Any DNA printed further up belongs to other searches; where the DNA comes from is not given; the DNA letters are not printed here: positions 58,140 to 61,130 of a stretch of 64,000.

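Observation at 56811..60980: AglB oligosaccharyltransferase with four C-terminal CarboxypepD_reg/Cna-B-like domains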

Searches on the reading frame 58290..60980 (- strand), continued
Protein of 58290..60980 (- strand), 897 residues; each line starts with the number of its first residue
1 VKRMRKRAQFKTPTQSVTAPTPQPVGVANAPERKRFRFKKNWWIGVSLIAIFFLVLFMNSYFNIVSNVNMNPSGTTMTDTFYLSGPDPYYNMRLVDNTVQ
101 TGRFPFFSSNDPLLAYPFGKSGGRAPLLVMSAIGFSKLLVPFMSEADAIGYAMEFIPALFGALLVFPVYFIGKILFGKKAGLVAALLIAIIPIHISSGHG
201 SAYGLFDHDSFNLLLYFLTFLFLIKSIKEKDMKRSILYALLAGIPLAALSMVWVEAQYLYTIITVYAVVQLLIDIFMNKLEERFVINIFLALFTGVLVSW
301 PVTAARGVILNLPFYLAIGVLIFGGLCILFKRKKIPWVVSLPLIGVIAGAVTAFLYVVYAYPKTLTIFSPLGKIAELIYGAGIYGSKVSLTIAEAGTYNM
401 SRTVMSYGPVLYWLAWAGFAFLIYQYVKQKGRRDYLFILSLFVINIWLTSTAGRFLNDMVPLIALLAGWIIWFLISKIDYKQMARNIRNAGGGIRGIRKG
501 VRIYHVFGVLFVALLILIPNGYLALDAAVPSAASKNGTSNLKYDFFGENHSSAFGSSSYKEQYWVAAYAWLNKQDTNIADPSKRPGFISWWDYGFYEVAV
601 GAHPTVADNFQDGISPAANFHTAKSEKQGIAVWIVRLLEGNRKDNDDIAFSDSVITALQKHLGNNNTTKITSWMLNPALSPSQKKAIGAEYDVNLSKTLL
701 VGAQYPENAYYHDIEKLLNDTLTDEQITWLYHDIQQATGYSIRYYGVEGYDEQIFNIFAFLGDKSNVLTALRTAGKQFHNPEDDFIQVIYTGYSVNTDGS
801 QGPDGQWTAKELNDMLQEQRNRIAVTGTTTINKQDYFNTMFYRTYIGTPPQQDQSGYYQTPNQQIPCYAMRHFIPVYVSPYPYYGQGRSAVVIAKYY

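Call 56: predict_structure(alignment_id=A2)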
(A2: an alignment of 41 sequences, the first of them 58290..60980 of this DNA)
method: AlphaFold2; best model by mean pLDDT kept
length: 897 residues; sequences in the alignment: 41
mean_pLDDT: 62.6   pTM: 0.54
mean pLDDT of the five models: 62.6, 61.3, 59.3, 59.1, 55.2
residues with pLDDT >= 90: 72; 70-90: 311; 50-70: 208; < 50: 306
segments of 3 or more residues with pLDDT < 50: 1-38, 62-74, 78-93, 103-126, 174-177, 188-209, 253-255, 381-419, 440-475, 491-499, 504-561, 580-582, 590-613
pLDDT, mean of each block of 10 residues (from residue 1): 36 31 36 43 68 60 42 47 42 51 44 33 44 68 66 60 60 52 52 33 37 64 77 86 77 56 75 76 86 83 57 83 85 76 77 80 69 64 37 30 29 45 54 51 42 34 44 48 50 45 46 38 32 31 34 33 57 59 51 37 34 65 90 85 74 93 96 92 88 83 84 95 93 81 65 69 81 69 87 87 88 85 83 90 86 87 85 84 59 81
secondary structure, 60 per line:
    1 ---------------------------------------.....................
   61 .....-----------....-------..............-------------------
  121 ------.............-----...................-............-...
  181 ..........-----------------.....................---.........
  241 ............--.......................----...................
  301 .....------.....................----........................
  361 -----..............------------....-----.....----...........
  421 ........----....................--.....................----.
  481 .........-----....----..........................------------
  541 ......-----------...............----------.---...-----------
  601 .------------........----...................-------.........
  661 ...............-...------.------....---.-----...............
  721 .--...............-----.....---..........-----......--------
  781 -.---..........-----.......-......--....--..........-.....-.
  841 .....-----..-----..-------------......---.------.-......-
elements in order (helices of 4 or more, strands of 3 or more residues): H40-65 H77-80 H88-101 H127-139 H145-163 H165-176 H178-190 H208-228 H232-252 H255-277 H282-305 H312-332 H337-360 H366-379 H392-395 H401-405 H410-428 H433-452 H455-475 H480-489 H495-498 H503-528 H541-546 H558-572 E587-589 H614-621 H626-644 H652-675 H693-696 H706-721 H724-738 E744-748 H752-761 H767-772 E786-795 E801-807 H809-814 H817-820 E823-832 H834-838 H840-845 E873-878 E891-896

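Call 58: fold_search(model_id=the predicted structure, library=pdb)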
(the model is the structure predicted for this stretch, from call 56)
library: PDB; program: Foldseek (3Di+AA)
matches with E <= 10: 163; with E <= 0.001: 11
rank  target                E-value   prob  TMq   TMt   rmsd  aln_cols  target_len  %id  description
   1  7e9s_A                1.7e-12  1.00  0.47  0.48   8.9      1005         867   15  Archaeal oligosaccharyltransferase AglB from Archaeoglobus fulgidus in complex with an inhibitory peptide and a dolich (released 2021-09-08)
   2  3wak                  9.5e-12  1.00  0.47  0.48   8.7       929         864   14  Crystal structure of the Archaeoglobus fulgidus oligosaccharyltransferase (O29867_ARCFU) in the apo form (released 2013-10-30)
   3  5gmy_A                2.2e-11  1.00  0.43  0.45   9.8       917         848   15  Crystal structure of the Archaeoglobus fulgidus oligosaccharyltransferase (O29867_ARCFU) tethered with an acceptor pep (released 2017-02-01)
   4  9n9j_I                4.0e-11  1.00  0.45  0.55  10.5       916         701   14  Structure of a GRP94 folding intermediate engaged with a CCDC134- and FKBP11-bound secretory translocon (released 2025-11-19)
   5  6s7o_A                1.4e-10  1.00  0.43  0.55  11.9       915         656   13  Cryo-EM structure of human oligosaccharyltransferase complex OST-A (released 2019-12-18)
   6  7oci_F                1.1e-09  1.00  0.39  0.51  12.1       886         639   14  Cryo-EM structure of yeast Ost6p containing oligosaccharyltransferase complex (released 2022-02-16)
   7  8b6l_I                1.3e-09  1.00  0.45  0.55  10.1       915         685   14  Subtomogram average of the human Sec61-TRAP-OSTA-translocon (released 2022-12-07)
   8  8pn9_A                1.4e-09  1.00  0.42  0.54  12.0       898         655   14  Structure of human oligosaccharyltransferase OST-A complex bound to NGI-1 (released 2024-05-08)
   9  6c26_A                2.1e-09  1.00  0.37  0.48  13.3       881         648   14  The Cryo-EM structure of a eukaryotic oligosaccharyl transferase complex (released 2018-01-31)
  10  8age_A                4.1e-09  1.00  0.39  0.50  11.4       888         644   14  Structure of yeast oligosaccharylransferase complex with acceptor peptide bound (released 2022-12-07)
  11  6ezn_F                5.1e-09  1.00  0.39  0.51  12.7       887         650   13  Cryo-EM structure of the yeast oligosaccharyltransferase (OST) complex (released 2018-01-17)
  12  5f15                  3.5e-01  0.63  0.24  0.35  15.5       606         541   13  Crystal Structure of ArnT from Cupriavidus metallidurans bound to Undecaprenyl phosphate (released 2016-02-17)
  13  4uvm                  5.9e-01  0.06  0.07  0.11  25.0       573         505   11  In meso crystal structure of the POT family transporter PepTSo (released 2015-02-04)
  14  9e61_A                6.2e-01  0.85  0.19  0.23   8.5       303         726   14  Cryo-EM structure of Saccharomyces cerevisiae Pmt4 apo form (released 2025-10-15)
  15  9e61_B                6.7e-01  0.84  0.19  0.23   8.6       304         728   14  Cryo-EM structure of Saccharomyces cerevisiae Pmt4 apo form (released 2025-10-15)
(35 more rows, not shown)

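Call 70: find_encoding_contigs(protein=P0168, flank=6000, max_places=2)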
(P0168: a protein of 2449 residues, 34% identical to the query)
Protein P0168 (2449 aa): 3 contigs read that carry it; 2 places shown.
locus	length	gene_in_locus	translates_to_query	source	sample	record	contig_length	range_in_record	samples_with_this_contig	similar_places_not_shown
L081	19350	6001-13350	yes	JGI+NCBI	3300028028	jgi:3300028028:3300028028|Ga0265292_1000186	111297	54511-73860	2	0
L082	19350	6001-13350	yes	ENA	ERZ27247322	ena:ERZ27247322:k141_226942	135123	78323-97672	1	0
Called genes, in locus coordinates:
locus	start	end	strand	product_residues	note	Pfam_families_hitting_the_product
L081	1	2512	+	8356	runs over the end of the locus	-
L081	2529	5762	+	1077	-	PF06832:BiPBP_C (faint), PF07679:I-set (faint), PF13895:Ig_2 (faint), PF13927:Ig_3 (faint), PF16820:PKD_3 (faint), PF17957:Big_7 (faint), PF18911:PKD_4 (faint), PF00801:PKD (faint)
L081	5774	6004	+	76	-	-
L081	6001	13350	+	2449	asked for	PF02516:STT3, PF13231:PMT_2 (weak), PF13620:CarboxypepD_reg, PF13715:CarbopepD_reg_2 (faint), PF13620:CarboxypepD_reg, PF17210:SdrD_B (weak), PF22904:NOMO1-like_2nd (weak)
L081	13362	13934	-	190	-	PF01949:Endo_dU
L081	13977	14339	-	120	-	PF01981:PTH2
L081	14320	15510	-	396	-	PF05621:TniB (weak), PF13191:AAA_16, PF01637:ATPase_2 (weak), PF05729:NACHT (weak), PF13401:AAA_22, PF00004:AAA, PF22703:Cdc6_lid, PF09079:WHD_Cdc6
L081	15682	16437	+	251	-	PF00149:Metallophos (weak)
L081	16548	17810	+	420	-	PF07969:Amidohydro_3, PF01979:Amidohydro_1, PF07969:Amidohydro_3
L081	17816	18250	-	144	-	PF00885:DMRL_synthase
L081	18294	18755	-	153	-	PF00885:DMRL_synthase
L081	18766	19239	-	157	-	PF01467:CTP_transf_like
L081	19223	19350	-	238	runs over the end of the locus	PF00926:DHBP_synthase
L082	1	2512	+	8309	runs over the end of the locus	-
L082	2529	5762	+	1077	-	PF06832:BiPBP_C (faint), PF07679:I-set (faint), PF13895:Ig_2 (faint), PF13927:Ig_3 (faint), PF16820:PKD_3 (faint), PF17957:Big_7 (faint), PF18911:PKD_4 (faint), PF00801:PKD (faint)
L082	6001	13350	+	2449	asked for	PF02516:STT3, PF13231:PMT_2 (weak), PF13620:CarboxypepD_reg, PF13715:CarbopepD_reg_2 (faint), PF13620:CarboxypepD_reg, PF17210:SdrD_B (weak), PF22904:NOMO1-like_2nd (weak)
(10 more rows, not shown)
